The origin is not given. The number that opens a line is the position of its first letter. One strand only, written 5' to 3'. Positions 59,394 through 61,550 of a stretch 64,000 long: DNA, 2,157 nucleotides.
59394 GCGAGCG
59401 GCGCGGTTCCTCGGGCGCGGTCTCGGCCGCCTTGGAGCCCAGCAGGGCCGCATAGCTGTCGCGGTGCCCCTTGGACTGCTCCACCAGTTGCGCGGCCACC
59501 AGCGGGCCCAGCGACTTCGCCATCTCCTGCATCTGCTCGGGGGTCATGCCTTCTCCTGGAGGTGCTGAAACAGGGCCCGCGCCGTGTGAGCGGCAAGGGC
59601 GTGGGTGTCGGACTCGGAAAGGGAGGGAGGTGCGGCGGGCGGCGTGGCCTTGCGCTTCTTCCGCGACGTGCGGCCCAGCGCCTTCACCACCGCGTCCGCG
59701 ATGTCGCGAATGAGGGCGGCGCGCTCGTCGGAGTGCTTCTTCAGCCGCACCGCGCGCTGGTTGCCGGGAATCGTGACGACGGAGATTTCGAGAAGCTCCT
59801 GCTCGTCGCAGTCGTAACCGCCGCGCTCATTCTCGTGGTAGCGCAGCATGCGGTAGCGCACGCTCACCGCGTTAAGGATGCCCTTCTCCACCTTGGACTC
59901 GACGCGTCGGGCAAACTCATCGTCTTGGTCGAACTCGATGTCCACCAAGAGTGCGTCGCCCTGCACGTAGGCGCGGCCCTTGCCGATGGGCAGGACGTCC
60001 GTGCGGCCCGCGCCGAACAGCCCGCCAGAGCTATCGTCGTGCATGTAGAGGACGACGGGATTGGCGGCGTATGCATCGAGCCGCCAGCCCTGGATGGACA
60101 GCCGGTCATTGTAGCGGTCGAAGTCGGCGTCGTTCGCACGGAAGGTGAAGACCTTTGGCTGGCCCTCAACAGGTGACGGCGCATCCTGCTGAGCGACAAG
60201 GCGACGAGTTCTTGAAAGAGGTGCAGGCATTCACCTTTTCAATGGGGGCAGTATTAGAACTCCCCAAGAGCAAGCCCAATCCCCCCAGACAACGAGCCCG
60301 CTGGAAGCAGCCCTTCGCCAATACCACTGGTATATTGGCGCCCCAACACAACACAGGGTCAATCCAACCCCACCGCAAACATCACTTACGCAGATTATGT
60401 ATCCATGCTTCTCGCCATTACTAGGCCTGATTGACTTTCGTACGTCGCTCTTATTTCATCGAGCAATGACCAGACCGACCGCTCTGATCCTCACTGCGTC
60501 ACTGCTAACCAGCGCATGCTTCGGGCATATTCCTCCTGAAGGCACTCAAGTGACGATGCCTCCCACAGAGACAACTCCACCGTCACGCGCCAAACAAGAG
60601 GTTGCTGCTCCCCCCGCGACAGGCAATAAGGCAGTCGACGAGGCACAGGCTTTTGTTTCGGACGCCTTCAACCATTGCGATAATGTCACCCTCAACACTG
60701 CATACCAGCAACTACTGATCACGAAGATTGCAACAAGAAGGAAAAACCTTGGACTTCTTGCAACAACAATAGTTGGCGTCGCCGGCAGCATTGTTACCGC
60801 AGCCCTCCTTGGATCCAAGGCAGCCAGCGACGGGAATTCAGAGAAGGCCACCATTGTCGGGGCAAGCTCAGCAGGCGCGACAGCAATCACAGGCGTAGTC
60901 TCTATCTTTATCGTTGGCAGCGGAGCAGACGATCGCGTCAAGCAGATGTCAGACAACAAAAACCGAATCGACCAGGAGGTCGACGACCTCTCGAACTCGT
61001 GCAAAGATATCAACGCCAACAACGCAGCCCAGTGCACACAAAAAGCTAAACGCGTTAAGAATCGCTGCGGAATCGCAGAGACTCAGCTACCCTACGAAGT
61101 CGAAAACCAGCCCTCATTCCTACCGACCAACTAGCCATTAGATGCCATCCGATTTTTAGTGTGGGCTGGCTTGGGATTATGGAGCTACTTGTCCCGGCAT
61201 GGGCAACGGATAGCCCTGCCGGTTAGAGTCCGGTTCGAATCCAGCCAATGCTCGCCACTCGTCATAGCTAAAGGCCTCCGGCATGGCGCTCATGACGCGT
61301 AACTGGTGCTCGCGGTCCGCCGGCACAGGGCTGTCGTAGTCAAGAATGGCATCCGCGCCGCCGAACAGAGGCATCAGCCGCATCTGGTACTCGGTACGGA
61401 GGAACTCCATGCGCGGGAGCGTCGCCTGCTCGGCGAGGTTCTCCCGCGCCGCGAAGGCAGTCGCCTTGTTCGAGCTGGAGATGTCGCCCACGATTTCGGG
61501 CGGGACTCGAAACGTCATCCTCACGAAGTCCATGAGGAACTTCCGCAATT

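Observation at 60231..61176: Second low-GC moron: a lipoprotein/TM protein wedged between portal and prohead protease genes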

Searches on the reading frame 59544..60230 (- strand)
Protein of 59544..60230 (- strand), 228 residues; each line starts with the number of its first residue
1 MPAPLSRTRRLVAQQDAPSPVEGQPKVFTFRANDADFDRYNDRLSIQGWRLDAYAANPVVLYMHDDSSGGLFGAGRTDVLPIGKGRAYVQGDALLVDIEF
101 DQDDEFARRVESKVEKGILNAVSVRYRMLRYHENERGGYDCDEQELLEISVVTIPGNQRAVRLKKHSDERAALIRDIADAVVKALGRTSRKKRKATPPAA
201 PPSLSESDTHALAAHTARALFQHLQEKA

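Call 4: search_protein_families(library=pfam, proteins=[window:59544-60230:-], max_evalue=0.1)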
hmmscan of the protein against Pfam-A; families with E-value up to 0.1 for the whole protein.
window:59544-60230:- (228 aa): 1 family
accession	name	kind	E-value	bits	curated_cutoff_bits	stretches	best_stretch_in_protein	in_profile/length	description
PF04586.22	Peptidase_S78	-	1.7e-06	28.7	21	1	95-165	82-156/165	Caudovirus prohead serine protease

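Call 5: search_protein_families(library=phrogs, proteins=[window:59544-60230:-], max_evalue=1)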
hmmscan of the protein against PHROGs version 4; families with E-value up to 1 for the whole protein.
window:59544-60230:- (228 aa): 6 families
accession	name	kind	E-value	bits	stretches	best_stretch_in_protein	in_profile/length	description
phrog_11321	-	unknown function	8.2e-24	85.6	1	30-188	5-160/327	-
phrog_80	-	head and packaging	1.5e-14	55.1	1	37-192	248-409/607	head maturation protease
phrog_617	-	head and packaging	1.5e-10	41.6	1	29-188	29-185/626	major head protein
phrog_4523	-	head and packaging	2.6e-09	37.4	1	86-215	92-227/644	major head and protease protein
phrog_2753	-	head and packaging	0.00025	21.7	1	82-172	68-154/333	head maturation protease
phrog_2263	-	head and packaging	0.0014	18.6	1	113-209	121-219/551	major head protein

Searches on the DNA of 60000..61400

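Call 73: search_rna_families(source=window, start=60000, end=61400, threshold=evalue, max_evalue=1)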
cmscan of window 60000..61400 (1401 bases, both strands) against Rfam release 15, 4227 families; matches with E-value up to 1: 0.
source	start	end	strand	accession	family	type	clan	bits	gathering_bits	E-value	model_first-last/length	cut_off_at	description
